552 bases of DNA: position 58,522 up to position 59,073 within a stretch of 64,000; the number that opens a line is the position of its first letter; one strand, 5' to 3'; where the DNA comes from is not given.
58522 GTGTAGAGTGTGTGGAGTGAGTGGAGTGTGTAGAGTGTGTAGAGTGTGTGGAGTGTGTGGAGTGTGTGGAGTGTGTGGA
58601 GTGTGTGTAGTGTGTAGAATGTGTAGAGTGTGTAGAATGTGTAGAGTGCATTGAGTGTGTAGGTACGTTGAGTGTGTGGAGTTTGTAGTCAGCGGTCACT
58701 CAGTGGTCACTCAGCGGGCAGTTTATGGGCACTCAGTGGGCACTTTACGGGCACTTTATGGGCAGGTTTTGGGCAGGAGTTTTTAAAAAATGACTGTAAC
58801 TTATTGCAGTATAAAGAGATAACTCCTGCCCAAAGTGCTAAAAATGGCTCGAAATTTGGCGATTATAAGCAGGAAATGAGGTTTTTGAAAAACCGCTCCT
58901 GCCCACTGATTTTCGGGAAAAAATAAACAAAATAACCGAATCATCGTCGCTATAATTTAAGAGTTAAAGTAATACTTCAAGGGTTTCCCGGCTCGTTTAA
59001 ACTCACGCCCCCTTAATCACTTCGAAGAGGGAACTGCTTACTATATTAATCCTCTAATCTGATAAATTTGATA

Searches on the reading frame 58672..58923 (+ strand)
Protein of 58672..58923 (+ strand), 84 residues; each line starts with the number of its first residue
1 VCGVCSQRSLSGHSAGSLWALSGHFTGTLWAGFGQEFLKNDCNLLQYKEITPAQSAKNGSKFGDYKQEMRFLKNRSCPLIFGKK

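Call 68: find_homologous_proteins(query=window:58672-58923:+, max_evalue=0.001)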
Query seq(84 aa) (84 aa): 11 proteins with E <= 0.001 among 18 candidates.
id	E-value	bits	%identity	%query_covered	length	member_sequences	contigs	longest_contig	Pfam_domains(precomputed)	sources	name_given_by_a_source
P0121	1.2e-51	190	99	100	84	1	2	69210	-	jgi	-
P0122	1.7e-34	135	80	90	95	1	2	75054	-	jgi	-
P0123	3.6e-32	128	78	93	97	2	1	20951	-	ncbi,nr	ncbi:MAG: hypothetical protein EHM58_15615 [Ignavibacteriae bacterium]|nr:MAG: hypothetical protein 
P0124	8.0e-29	117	73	93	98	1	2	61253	-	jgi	-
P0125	1.3e-26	110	74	83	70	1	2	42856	-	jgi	-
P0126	1.8e-26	110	85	70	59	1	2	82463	-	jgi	-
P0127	9.5e-22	95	80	70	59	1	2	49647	-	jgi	-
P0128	1.2e-20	91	73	70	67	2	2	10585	-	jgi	-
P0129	6.8e-20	89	77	68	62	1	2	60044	-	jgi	-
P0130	7.8e-20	88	73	65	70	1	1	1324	-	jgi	-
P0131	2.4e-14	71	71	62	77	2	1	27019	-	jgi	-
